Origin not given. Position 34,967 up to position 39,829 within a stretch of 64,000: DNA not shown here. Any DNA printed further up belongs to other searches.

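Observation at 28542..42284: ~13.7-kb giant surface-protein locus inserted between ftsK and the S10 ribosomal operon, bracketed by a paralogous gene pair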

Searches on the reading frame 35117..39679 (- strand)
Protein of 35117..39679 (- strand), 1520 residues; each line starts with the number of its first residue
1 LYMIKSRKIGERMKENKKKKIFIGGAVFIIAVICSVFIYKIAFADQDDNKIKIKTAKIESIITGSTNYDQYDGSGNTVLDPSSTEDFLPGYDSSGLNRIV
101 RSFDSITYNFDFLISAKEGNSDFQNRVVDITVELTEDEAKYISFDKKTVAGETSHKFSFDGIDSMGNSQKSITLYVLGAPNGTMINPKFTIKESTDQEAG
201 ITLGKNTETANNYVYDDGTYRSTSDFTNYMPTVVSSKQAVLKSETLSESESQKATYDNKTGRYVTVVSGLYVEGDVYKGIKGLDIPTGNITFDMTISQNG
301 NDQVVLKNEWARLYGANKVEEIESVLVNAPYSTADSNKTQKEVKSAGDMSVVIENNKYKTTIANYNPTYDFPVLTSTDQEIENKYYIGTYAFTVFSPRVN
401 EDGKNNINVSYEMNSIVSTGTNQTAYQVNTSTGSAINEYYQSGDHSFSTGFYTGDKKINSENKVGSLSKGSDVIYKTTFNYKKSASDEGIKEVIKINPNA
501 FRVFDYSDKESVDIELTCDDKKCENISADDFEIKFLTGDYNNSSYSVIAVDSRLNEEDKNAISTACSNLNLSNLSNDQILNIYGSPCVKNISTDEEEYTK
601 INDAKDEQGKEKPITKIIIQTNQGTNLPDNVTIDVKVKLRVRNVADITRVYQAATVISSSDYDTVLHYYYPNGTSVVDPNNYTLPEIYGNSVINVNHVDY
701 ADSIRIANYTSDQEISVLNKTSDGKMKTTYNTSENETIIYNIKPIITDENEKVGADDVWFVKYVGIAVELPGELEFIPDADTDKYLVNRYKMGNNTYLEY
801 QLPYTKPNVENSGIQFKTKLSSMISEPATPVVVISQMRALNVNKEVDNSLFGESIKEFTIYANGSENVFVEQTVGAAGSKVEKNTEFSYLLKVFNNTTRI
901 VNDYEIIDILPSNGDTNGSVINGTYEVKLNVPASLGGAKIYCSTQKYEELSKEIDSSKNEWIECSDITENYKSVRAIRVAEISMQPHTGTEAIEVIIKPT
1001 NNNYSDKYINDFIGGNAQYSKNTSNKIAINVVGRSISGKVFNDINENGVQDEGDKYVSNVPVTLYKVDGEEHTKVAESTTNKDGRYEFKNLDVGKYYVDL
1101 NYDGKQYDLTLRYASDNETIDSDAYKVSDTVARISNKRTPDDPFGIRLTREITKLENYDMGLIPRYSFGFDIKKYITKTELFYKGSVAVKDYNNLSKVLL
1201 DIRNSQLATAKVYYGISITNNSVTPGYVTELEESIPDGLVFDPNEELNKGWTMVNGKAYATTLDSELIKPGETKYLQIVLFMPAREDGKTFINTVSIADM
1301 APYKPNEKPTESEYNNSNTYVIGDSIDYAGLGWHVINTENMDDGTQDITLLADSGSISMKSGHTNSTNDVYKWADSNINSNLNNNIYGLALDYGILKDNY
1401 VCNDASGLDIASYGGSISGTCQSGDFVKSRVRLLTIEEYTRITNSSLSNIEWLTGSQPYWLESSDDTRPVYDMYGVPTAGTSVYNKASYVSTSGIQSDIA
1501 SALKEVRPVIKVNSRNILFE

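Call 4: search_protein_families(library=pfam, proteins=[window:35117-39679:-], max_evalue=0.01)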
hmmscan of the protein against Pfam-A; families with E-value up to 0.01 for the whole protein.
window:35117-39679:- (1520 aa): 4 families
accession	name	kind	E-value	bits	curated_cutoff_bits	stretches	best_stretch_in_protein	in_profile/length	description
PF17210.9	SdrD_B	-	1.4e-18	67.6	29.7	1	1036-1134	3-97/112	SdrD B-like domain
PF17802.7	SpaA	-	4.1e-07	30.5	23.1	1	1049-1098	8-56/91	Prealbumin-like fold domain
PF13620.12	CarboxypepD_reg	-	7.7e-06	26.6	32.3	1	1049-1105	6-59/82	Carboxypeptidase regulatory-like domain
PF00576.27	Transthyretin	-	0.004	18.2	25.3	0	1058-1091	15-49/109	HIUase/Transthyretin family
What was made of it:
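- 35117..39643 (-): G2, 1508 aa from Met13 (the longest ORF runs to 39679). It comprises a signal peptide or signal anchor, a stalk of Ig-like beta-sandwich domains (nt 36575-39544), an SdrD_B domain (36278-36574), a DUF11-like domain and a C-terminal DUF6273-like head (35120-35794). It has no C-terminal anchor. SdrD_B at 1.4e-18 (call 4).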

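Call 5: search_protein_families(library=ncbifam, proteins=[window:35117-39679:-], max_evalue=0.01)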
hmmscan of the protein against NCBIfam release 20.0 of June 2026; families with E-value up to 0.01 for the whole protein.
window:35117-39679:- (1520 aa): 1 family
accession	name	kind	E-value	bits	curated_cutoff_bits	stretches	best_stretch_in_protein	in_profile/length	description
TIGR02962.1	hdxy_isourate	equivalog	0.0018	18.6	87.45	0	1057-1098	17-63/113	hydroxyisourate hydrolase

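Call 15: search_solved_structures(query=window:35117-39679:-, max_evalue=0.01)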
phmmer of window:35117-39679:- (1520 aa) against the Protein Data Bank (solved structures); distinct sequences matched with E-value up to 0.01: 2.
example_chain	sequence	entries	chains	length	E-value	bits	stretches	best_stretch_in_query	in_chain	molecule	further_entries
10ps_A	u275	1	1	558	5.1e-15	57.3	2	991-1127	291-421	Serine-aspartate repeat-containing protein D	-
8vdk_A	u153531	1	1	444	2.7e-09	38.3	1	988-1127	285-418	Serine-aspartate repeat-containing protein D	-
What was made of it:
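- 35117..39643 (-): PDB SdrD at 5e-15 (call 15).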

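Call 24: find_homologous_proteins(query=window:35117-39679:-, max_evalue=0.00001)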
Query window:35117-39679:- (1520 aa): 74 proteins with E <= 0.00001 among 8000 candidates.
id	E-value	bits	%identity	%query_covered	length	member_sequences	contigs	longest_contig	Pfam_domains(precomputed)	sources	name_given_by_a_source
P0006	0.0e+0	3242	97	99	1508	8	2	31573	PF17802.8,PF13620.13,PF17210.10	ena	-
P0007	0.0e+0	2692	79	98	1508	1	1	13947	PF17210.10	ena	-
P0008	0.0e+0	2628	77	99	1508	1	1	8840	PF17210.10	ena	-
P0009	0.0e+0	2583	76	99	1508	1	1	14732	PF17210.10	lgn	-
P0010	0.0e+0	1811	55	99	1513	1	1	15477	PF17210.10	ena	-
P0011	0.0e+0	1775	56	99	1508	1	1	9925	PF22904.4,PF17210.10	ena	-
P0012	0.0e+0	1774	56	99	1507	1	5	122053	PF17210.10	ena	-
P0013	0.0e+0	1756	55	100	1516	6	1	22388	PF17210.10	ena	-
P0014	0.0e+0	1737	55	99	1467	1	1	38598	PF17210.10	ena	-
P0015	0.0e+0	1720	61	85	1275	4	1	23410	PF13620.13,PF17210.10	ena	-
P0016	0.0e+0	1705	55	97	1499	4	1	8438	PF13620.13,PF17210.10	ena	-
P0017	0.0e+0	1669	54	97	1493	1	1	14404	PF17210.10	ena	-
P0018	0.0e+0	1600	50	99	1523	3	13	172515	PF17210.10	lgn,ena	-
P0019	0.0e+0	1568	51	99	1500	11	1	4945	PF17210.10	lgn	-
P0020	0.0e+0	1530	51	99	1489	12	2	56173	PF17210.10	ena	-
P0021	0.0e+0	1488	50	99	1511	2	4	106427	PF13620.13,PF17210.10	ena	-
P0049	0.0e+0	1190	43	99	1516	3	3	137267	PF17210.10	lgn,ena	-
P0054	0.0e+0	1124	42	99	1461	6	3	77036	PF17210.10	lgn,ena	-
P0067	0.0e+0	1027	41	99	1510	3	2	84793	PF17210.10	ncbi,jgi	jgi:hypothetical protein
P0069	4.2e-297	1007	40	99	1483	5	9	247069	PF17210.10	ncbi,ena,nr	ncbi:MAG: hypothetical protein IKP98_01675 [Bacilli bacterium]|nr:hypothetical protein [Bacilli bact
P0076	9.7e-205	701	35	99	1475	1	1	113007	PF17210.10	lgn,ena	-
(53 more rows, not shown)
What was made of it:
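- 35117..39643 (-): 73 full-length homologues (call 24).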

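Call 25: find_encoding_contigs(protein=P0018, flank=10000, max_places=1)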
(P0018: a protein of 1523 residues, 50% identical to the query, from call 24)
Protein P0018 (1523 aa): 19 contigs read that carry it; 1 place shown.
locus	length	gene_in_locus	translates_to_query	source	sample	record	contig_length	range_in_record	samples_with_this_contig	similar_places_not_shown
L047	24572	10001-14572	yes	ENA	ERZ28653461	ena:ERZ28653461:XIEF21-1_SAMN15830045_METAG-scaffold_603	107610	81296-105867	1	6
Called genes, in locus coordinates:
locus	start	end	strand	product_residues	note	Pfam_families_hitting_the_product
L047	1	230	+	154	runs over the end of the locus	-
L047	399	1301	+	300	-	PF17761:DUF1016_N, PF06250:YhcG_C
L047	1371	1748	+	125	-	PF00636:Ribonuclease_3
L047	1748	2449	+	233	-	PF08032:SpoU_sub_bind, PF00588:SpoU_methylase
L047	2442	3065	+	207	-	PF07638:Sigma70_ECF (weak), PF04542:Sigma70_r2, PF08281:Sigma70_r4_2, PF00196:GerE (weak)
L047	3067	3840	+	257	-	-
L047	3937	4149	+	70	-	PF00584:SecE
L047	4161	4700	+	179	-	PF02357:NusG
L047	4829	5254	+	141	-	PF03946:Ribosomal_L11_N, PF00298:Ribosomal_L11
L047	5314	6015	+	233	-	PF00687:Ribosomal_L1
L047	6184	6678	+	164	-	PF00466:Ribosomal_L10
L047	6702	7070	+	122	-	PF16320:Ribosomal_L12_N, PF00542:Ribosomal_L12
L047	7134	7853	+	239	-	PF00149:Metallophos, PF12850:Metallophos_2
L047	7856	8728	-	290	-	PF00126:HTH_1, PF03466:LysR_substrate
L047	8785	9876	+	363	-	-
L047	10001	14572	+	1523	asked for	PF17210:SdrD_B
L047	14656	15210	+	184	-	-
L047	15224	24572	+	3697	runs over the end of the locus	?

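Call 26: find_encoding_contigs(protein=P0049, flank=10000, max_places=1)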
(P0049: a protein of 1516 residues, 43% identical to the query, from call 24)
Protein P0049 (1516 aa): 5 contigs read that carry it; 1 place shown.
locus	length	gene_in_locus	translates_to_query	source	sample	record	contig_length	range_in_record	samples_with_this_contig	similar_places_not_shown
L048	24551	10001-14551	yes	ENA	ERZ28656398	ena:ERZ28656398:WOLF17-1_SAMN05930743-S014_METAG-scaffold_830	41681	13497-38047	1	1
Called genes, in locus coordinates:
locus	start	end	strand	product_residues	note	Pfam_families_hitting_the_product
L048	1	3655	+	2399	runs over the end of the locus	PF17802:SpaA (weak)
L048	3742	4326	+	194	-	-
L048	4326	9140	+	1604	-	PF20610:TED_2, PF17802:SpaA (weak)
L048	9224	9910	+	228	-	-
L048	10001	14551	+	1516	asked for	PF17210:SdrD_B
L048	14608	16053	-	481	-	PF04055:Radical_SAM, PF16199:Radical_SAM_C, PF01795:Methyltransf_5 (faint), PF13847:Methyltransf_31, PF06962:rRNA_methylase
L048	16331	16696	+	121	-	-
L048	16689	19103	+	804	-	PF00133:tRNA-synt_1, PF09334:tRNA-synt_1g, PF13603:tRNA-synt_1_2, PF08264:Anticodon_1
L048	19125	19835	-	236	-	PF00226:DnaJ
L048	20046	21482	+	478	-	PF13328:HD_4, PF01966:HD, PF04607:RelA_SpoT, PF02824:TGS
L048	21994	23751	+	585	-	PF01336:tRNA_anti-codon, PF00152:tRNA-synt_2, PF02938:GAD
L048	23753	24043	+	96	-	PF02686:GatC (weak)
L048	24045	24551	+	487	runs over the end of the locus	PF01425:Amidase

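Call 27: find_encoding_contigs(protein=P0069, flank=10000, max_places=1)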
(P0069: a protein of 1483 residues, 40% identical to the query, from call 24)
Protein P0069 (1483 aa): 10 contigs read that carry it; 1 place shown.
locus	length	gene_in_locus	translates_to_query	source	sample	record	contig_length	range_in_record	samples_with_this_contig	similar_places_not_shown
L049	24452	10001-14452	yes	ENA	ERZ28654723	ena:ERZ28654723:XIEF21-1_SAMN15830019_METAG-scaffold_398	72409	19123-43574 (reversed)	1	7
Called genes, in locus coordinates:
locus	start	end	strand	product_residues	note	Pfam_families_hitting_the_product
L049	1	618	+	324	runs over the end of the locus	PF01207:Dus, PF01180:DHO_dh (faint), PF01680:SOR_SNZ (faint), PF00977:His_biosynth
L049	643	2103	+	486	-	PF01336:tRNA_anti-codon, PF00152:tRNA-synt_2, PF01409:tRNA-synt_2d (faint)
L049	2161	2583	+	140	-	PF14343:PrcB_C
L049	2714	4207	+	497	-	PF03606:DcuC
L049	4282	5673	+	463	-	PF01406:tRNA-synt_1e, PF09334:tRNA-synt_1g (faint), PF09190:DALR_2 (weak), PF23493:CysS_C (weak)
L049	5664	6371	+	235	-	PF04298:Zn_peptidase_2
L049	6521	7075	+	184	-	PF05198:IF3_N, PF00707:IF3_C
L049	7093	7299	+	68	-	PF01632:Ribosomal_L35p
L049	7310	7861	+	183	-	PF00453:Ribosomal_L20, PF07498:Rho_N (weak)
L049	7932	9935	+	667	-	PF00773:RNB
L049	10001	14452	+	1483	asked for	PF17210:SdrD_B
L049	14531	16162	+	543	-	PF00485:PRK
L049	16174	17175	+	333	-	PF00044:Gp_dh_N, PF02800:Gp_dh_C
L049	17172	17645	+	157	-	-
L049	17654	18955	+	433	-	PF16403:Bact_surface_Ig-like, PF02368:Big_2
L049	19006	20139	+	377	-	PF00162:PGK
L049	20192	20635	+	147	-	-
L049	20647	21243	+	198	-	PF04203:Sortase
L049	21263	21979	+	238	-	PF01048:PNP_UDP_1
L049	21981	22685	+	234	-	PF00293:NUDIX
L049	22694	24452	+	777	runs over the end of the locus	PF13240:Zn_Ribbon_1 (weak)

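Call 28: find_encoding_contigs(protein=P0076, flank=10000, max_places=1)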
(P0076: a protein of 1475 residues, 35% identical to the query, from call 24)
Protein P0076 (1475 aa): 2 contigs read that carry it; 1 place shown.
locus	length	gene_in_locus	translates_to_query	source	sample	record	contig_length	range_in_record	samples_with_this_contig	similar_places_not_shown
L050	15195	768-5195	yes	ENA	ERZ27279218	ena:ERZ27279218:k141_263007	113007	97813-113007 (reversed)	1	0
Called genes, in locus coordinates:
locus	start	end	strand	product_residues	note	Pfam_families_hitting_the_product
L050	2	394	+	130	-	?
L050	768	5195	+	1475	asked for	PF17210:SdrD_B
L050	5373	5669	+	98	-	PF00829:Ribosomal_L21p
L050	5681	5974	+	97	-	PF04327:Peptidase_Prp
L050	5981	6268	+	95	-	PF01016:Ribosomal_L27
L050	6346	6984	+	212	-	PF02390:Methyltransf_4, PF13847:Methyltransf_31, PF13649:Methyltransf_25 (weak)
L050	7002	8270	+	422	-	PF01018:GTP1_OBG, PF02421:FeoB_N, PF01926:MMR_HSR1, PF09269:DUF1967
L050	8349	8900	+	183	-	PF01330:RuvA_N, PF14520:HHH_5, PF07499:RuvA_C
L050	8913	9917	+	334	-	PF06068:TIP49 (faint), PF05496:RuvB_N, PF07728:AAA_5 (weak), PF13173:AAA_14 (weak), PF00004:AAA, PF17864:AAA_lid_4, PF05491:WHD_RuvB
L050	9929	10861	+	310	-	-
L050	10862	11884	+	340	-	PF02547:Queuosine_synth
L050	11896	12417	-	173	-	-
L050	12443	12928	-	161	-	-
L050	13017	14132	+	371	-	PF01702:TGT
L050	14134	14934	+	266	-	-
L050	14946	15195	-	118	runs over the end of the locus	PF12670:DUF3792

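Call 34: search_protein_families(library=pfam, proteins=[L047:14656-15210:+, L048:3742-4326:+], max_evalue=1)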
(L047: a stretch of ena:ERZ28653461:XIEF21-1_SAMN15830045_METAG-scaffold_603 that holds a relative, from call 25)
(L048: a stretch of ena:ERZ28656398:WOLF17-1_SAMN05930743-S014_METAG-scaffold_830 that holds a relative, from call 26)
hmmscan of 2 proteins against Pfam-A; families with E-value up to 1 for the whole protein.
L047:14656-15210:+ (184 aa): 0 families

L048:3742-4326:+ (194 aa): 2 families
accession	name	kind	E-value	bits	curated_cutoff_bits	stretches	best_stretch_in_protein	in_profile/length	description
PF09912.14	DUF2141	-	0.03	14.7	24.4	1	82-126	1-45/112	Uncharacterized protein conserved in bacteria (DUF2141)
PF09882.14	DUF2109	-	0.23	12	23.1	1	2-37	11-46/76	Predicted membrane protein (DUF2109)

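Call 36: search_solved_structures(query=A2, max_evalue=0.1)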
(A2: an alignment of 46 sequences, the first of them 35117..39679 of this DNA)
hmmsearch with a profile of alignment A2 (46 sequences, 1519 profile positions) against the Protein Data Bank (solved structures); distinct sequences matched with E-value up to 0.1: 6.
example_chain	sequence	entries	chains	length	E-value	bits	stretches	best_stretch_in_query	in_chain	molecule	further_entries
10ps_A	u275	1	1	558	1.3e-18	69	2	1034-1097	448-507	Serine-aspartate repeat-containing protein D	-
8vdk_A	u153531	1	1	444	1.7e-09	38.9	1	1029-1118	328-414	Serine-aspartate repeat-containing protein D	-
4jdz_B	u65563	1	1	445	3.2e-08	34.6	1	1029-1118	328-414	Ser-Asp rich fibrinogen/bone sialoprotein-binding protein SdrD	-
3irp_X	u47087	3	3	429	5.1e-07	30.6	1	1032-1098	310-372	Uro-adherence factor A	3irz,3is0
3is1_X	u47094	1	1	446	5.3e-07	30.6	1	1032-1098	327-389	Uro-adherence factor A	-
4v4c_B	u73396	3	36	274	0.06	13.8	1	1068-1103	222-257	Pyrogallol hydroxytransferase small subunit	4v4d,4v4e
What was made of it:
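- On Sdr / MSCRAMM family (G2): Only the SdrD_B domain is present (calls 4, 15, 36).
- SdrD_B (calls 4, 15, 36).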
